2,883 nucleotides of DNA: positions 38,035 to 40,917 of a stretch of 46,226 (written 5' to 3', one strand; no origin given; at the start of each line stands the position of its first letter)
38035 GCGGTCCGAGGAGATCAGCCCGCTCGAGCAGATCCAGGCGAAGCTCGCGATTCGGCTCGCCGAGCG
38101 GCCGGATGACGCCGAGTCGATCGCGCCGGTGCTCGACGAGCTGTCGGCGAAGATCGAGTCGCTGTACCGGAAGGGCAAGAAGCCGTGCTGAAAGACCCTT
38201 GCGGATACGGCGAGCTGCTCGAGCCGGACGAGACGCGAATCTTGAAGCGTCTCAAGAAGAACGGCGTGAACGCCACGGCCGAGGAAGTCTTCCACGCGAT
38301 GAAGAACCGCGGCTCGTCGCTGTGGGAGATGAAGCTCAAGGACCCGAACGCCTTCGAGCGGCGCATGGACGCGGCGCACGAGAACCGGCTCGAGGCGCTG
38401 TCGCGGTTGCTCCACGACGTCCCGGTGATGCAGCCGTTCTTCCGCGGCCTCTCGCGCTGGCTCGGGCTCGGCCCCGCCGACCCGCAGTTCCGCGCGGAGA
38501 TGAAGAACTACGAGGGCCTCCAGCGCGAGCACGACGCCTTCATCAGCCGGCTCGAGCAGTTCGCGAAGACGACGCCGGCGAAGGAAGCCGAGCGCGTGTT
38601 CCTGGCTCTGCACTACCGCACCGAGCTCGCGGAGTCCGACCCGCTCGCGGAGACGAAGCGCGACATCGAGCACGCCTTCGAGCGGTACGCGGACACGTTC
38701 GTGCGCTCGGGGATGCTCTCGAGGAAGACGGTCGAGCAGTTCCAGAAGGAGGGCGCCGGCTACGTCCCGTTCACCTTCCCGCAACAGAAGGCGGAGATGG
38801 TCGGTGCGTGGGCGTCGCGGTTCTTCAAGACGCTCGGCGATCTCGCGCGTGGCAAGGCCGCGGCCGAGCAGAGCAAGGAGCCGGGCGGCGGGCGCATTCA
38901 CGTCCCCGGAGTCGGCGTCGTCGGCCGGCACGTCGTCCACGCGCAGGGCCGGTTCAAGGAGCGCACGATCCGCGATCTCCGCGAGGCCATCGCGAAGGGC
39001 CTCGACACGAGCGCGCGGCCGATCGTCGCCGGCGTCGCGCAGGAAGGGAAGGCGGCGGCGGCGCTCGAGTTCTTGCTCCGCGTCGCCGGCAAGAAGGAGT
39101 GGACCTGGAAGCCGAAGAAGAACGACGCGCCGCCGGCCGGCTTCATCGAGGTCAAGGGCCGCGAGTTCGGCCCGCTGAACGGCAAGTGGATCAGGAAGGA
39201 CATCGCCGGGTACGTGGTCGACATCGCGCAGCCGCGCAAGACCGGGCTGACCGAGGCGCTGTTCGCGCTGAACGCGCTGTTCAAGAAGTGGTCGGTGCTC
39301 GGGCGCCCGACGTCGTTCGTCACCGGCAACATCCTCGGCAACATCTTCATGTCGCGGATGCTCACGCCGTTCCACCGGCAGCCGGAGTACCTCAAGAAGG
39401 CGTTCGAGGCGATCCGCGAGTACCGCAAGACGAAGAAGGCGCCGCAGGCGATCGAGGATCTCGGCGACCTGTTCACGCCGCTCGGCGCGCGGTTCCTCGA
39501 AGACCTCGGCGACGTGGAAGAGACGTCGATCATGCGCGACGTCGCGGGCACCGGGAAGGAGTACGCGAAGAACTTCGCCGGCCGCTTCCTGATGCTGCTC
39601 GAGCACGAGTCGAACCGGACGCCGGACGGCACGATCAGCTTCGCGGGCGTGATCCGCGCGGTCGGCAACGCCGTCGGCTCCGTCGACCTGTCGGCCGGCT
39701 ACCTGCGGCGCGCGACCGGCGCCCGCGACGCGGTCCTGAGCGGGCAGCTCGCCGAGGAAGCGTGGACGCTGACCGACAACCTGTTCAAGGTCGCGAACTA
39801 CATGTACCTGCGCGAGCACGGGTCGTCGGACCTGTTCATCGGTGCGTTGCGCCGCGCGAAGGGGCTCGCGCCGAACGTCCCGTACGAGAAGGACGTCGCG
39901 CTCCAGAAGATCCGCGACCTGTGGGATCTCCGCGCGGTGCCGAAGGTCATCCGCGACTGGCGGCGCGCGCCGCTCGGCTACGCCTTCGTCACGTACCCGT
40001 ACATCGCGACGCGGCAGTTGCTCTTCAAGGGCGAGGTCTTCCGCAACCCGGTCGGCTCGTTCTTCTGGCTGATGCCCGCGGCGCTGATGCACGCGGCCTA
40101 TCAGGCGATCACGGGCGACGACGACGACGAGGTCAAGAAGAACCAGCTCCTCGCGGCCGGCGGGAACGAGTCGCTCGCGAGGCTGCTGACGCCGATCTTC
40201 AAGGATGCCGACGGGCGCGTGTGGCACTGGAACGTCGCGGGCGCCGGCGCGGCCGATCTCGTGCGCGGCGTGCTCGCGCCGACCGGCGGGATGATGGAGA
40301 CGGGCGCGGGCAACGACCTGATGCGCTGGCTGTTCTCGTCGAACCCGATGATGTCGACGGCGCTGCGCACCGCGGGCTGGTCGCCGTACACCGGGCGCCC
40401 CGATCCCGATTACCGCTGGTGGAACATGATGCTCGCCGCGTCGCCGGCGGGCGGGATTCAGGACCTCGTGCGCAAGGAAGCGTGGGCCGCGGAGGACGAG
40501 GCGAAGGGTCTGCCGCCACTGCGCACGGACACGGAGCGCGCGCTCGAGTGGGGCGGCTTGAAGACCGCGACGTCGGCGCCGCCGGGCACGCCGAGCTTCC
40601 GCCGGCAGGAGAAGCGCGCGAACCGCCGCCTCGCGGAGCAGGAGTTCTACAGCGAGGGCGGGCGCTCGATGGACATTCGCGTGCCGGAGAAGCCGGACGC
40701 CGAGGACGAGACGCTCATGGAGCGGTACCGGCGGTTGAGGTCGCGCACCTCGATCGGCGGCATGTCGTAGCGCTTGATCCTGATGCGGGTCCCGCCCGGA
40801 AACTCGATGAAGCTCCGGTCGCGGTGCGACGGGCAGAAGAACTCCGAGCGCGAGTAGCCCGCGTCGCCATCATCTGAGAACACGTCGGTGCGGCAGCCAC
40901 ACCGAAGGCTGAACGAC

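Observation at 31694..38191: Giant 2165-aa ORF in the ejection-protein position combining a ParB-like domain and an SF2 helicase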

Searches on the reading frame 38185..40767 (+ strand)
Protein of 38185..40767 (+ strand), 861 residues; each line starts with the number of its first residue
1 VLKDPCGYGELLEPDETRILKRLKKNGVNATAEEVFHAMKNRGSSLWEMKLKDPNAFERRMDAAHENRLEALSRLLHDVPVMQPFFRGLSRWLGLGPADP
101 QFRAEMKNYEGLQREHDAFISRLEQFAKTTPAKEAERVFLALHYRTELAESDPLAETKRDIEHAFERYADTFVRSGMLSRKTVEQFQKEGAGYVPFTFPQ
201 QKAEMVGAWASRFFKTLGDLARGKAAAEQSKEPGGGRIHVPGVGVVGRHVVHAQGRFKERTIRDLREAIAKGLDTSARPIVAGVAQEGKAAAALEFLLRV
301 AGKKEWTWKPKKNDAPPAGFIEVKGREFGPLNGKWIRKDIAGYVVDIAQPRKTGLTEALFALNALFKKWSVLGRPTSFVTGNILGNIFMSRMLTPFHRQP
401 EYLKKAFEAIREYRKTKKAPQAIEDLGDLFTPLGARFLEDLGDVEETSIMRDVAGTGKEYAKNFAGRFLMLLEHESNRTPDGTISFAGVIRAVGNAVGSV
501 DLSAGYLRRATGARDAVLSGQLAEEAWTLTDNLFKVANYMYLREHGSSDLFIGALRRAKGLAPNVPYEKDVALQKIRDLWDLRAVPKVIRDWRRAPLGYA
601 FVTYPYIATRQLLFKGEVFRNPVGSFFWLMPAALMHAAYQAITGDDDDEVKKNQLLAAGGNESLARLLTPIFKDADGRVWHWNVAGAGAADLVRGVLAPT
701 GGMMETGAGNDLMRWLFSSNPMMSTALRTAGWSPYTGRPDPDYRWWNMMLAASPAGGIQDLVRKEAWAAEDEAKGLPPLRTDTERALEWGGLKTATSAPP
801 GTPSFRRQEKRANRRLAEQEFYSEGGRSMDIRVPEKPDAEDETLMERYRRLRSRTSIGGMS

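Call 6: search_protein_families(library=phrogs, proteins=[window:38185-40767:+], max_evalue=0.001)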
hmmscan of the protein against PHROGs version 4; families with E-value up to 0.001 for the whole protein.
window:38185-40767:+ (861 aa): 0 families

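Call 7: search_protein_families(library=pfam, proteins=[window:38185-40767:+], max_evalue=0.01)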
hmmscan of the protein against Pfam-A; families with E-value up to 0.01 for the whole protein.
window:38185-40767:+ (861 aa): 0 families

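Call 62: search_dna_similar(query=window:38185-40767:+, collection=phages, mode=protein, max_evalue=0.01, max_rows=15)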
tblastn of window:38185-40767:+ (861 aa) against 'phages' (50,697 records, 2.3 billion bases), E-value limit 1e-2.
No match.

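Call 94: search_protein_families(library=padloc, proteins=[window:38185-40767:+], max_evalue=0.01)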
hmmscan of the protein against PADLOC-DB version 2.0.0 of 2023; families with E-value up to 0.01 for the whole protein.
window:38185-40767:+ (861 aa): 0 families

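Call 95: search_protein_families(library=ncbifam, proteins=[window:38185-40767:+], max_evalue=0.01)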
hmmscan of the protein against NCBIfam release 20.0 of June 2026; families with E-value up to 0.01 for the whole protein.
window:38185-40767:+ (861 aa): 0 families

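Call 103: search_solved_structures(query=A2, max_evalue=1)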
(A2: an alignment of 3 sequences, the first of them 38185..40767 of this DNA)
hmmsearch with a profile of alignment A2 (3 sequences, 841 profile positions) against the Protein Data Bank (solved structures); distinct sequences matched with E-value up to 1: 29.
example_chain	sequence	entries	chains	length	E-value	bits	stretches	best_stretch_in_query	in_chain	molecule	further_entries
3qe4_A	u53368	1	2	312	0.011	17.1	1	215-311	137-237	Tyrosyl-tRNA synthetase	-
4pbs_A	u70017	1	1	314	0.012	16.9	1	215-311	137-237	Tyrosine--tRNA ligase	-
3n2y_A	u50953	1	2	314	0.013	16.8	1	216-311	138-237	Tyrosyl-tRNA synthetase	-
2hgz_A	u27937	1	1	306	0.018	16.4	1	215-311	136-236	Tyrosyl-tRNA synthetase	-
1zh6_A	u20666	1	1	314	0.02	16.2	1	215-311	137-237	Tyrosyl-tRNA synthetase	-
7ckg_A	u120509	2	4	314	0.023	16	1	215-311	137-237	Tyrosine--tRNA ligase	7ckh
2pxh_A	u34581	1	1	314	0.029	15.7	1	215-311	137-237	Tyrosyl-tRNA synthetase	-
5u36_A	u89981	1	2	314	0.032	15.6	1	215-311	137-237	Tyrosine--tRNA ligase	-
2zp1_A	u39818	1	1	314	0.1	13.9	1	215-311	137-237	Tyrosyl-tRNA synthetase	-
4hpw_A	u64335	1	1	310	0.1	13.8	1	216-311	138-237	Tyrosine--tRNA ligase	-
4hk4_A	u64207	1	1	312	0.11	13.8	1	216-311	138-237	Tyrosine--tRNA ligase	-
6wrn_A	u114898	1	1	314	0.14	13.4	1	216-311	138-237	Tyrosine--tRNA ligase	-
4nd6_A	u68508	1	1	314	0.14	13.4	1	216-311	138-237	Tyrosine-tRNA ligase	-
4nd7_A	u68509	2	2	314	0.14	13.4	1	216-311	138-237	Tyrosine--tRNA ligase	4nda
6wrt_A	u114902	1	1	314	0.14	13.4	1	216-311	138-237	Tyrosine--tRNA ligase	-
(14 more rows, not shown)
